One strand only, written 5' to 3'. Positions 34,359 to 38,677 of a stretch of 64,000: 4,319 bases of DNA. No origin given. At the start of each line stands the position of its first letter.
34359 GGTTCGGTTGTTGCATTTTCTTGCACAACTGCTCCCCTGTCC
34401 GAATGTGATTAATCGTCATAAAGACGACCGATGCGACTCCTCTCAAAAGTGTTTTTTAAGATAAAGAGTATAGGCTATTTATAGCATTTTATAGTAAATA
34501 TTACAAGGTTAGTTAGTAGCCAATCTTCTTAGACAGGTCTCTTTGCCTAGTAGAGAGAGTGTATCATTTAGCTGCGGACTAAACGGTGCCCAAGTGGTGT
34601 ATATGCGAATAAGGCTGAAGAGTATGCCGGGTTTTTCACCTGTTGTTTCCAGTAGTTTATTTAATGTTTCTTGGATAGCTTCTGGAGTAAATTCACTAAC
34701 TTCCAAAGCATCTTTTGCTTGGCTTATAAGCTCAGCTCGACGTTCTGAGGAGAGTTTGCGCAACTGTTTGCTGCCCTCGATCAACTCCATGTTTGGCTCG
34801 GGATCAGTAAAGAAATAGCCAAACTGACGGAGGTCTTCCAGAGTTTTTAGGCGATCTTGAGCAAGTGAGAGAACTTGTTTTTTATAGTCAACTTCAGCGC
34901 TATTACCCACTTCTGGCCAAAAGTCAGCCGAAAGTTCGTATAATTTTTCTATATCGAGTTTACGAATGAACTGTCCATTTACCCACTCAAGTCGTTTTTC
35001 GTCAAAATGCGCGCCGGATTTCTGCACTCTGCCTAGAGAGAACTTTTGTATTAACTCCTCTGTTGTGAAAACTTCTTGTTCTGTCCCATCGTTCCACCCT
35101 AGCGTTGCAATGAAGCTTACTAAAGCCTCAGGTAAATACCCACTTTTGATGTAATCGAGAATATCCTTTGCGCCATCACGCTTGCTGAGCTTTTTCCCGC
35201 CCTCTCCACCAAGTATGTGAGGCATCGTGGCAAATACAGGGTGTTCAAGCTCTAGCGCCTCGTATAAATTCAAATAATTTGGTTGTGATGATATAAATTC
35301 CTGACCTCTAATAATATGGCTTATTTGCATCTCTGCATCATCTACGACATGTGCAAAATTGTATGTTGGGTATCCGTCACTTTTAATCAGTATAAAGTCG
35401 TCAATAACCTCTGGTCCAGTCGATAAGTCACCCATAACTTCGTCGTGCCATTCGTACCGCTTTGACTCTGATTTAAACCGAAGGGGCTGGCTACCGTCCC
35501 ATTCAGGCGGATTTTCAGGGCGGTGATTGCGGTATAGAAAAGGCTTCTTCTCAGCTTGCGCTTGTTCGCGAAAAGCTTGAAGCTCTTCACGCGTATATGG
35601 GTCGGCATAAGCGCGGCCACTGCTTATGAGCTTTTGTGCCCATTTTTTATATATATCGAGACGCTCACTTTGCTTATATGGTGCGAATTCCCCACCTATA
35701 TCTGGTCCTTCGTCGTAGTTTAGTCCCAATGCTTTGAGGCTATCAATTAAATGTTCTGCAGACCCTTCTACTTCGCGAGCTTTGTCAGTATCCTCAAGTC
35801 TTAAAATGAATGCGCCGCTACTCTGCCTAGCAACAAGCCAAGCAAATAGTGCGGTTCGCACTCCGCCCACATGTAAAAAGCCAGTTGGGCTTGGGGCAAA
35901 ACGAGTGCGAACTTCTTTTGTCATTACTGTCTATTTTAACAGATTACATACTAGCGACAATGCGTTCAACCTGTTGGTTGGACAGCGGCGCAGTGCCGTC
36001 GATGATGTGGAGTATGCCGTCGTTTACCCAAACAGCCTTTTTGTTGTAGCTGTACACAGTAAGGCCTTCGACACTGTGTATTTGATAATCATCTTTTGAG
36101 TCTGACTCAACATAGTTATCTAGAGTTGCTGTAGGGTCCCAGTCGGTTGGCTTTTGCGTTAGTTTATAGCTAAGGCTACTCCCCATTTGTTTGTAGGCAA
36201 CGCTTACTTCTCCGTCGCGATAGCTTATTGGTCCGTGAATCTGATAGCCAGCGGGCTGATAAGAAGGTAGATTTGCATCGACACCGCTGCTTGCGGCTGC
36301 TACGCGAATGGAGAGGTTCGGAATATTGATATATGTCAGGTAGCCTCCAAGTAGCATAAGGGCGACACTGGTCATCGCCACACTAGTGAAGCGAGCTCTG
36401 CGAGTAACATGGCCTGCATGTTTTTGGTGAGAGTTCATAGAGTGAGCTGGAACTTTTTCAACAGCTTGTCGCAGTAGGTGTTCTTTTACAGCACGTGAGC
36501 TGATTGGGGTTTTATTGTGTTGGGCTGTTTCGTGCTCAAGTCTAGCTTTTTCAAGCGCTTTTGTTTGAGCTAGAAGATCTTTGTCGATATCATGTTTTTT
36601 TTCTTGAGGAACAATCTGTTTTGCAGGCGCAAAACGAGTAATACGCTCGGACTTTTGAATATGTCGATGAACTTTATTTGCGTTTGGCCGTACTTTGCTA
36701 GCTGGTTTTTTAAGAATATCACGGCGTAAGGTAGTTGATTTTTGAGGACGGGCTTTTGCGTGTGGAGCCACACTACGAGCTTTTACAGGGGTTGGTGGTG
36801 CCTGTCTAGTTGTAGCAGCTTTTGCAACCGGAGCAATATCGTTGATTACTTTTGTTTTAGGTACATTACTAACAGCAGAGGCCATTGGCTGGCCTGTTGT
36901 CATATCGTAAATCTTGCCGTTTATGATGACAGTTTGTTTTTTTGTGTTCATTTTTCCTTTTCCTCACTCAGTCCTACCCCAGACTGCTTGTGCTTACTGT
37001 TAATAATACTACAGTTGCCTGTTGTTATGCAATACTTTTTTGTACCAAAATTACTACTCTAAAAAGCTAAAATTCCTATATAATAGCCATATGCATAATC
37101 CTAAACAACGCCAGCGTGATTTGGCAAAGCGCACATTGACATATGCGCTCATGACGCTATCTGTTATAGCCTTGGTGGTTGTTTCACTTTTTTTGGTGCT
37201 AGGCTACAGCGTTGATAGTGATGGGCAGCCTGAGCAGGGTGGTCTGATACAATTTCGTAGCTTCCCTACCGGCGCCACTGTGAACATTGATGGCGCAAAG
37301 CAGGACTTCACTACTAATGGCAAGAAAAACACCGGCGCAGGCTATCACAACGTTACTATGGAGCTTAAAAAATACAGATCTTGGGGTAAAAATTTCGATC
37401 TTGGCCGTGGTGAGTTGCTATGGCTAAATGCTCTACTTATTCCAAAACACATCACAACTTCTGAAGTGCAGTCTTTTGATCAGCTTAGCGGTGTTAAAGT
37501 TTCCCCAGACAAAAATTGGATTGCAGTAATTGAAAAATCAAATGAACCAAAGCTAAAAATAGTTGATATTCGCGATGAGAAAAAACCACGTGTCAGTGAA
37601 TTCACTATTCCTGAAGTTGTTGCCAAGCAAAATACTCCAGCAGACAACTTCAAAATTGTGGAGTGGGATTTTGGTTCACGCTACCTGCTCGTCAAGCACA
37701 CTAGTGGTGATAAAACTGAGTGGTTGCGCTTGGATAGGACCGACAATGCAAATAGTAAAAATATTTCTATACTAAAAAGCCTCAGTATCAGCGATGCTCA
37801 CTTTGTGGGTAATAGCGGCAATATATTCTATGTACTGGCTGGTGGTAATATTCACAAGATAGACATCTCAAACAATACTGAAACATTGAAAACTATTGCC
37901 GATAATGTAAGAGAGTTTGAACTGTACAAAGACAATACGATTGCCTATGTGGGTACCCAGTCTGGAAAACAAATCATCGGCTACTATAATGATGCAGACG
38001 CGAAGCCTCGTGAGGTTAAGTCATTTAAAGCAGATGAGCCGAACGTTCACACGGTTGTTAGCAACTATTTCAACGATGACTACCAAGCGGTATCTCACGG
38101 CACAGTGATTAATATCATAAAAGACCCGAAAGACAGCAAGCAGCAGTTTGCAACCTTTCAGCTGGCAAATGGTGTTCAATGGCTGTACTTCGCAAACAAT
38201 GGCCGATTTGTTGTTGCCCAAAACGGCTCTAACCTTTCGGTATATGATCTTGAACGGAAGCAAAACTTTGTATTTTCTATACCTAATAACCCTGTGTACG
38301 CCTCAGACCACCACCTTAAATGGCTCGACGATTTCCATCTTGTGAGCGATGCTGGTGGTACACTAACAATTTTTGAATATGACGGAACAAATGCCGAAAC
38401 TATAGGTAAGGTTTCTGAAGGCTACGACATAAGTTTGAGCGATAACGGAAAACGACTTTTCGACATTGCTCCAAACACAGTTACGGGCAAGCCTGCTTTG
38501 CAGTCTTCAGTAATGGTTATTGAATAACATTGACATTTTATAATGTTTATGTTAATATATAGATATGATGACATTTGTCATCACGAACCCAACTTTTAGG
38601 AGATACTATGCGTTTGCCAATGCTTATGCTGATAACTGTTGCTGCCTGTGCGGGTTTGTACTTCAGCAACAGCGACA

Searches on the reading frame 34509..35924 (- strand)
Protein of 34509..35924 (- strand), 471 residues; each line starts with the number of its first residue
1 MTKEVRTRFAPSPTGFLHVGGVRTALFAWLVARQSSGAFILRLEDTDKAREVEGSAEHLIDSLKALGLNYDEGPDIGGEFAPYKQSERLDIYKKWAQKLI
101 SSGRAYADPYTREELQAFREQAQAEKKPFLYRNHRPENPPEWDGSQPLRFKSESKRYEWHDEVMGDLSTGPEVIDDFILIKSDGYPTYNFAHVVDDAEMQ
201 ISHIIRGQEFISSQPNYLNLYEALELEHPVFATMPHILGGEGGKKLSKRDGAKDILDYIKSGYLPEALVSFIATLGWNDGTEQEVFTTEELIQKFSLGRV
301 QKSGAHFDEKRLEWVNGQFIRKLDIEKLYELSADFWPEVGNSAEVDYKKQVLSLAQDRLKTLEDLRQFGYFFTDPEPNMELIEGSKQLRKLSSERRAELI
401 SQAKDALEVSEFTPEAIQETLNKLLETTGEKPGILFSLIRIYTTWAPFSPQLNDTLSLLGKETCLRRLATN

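Call 28: find_encoding_contigs(protein=window:34509-35924:-, flank=10000, max_places=1)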
Protein window:34509-35924:- (471 aa): 4 contigs read that carry it; 1 place shown.
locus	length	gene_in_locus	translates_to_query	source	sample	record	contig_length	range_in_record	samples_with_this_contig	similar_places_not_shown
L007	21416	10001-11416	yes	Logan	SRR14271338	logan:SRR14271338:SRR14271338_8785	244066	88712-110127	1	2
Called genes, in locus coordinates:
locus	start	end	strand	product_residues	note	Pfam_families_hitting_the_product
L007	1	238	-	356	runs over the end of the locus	-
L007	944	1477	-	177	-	PF01300:Sua5_yciO_yrdC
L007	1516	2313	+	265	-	PF03372:Exo_endo_phos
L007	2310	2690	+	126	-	PF12643:MazG-like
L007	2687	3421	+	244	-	-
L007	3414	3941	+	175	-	PF00293:NUDIX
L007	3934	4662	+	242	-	PF00702:Hydrolase (weak), PF08282:Hydrolase_3 (faint), PF12710:HAD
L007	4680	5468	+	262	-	-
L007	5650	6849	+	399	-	PF04203:Sortase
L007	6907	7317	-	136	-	-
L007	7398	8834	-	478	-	-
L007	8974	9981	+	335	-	-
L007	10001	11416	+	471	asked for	PF00749:tRNA-synt_1c, PF19269:Anticodon_2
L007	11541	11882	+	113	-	-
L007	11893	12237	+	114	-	-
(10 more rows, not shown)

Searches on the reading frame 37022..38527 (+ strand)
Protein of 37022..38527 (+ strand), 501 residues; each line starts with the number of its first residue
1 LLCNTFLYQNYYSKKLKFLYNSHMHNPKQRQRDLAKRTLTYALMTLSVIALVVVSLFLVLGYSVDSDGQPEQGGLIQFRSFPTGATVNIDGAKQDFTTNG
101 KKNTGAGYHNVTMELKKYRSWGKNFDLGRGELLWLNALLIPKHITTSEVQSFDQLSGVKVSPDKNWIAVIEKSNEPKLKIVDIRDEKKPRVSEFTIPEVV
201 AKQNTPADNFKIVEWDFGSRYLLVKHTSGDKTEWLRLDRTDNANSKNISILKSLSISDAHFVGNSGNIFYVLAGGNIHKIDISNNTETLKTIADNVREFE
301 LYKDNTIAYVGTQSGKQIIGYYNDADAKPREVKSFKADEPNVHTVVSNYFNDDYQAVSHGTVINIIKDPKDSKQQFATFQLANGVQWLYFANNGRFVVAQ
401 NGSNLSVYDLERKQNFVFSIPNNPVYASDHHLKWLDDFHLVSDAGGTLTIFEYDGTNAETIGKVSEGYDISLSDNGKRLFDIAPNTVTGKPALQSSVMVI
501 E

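Call 26: find_encoding_contigs(protein=window:37022-38527:+, flank=10000, max_places=1)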
Protein window:37022-38527:+ (501 aa): no gene with exactly this product is on record in the collection.
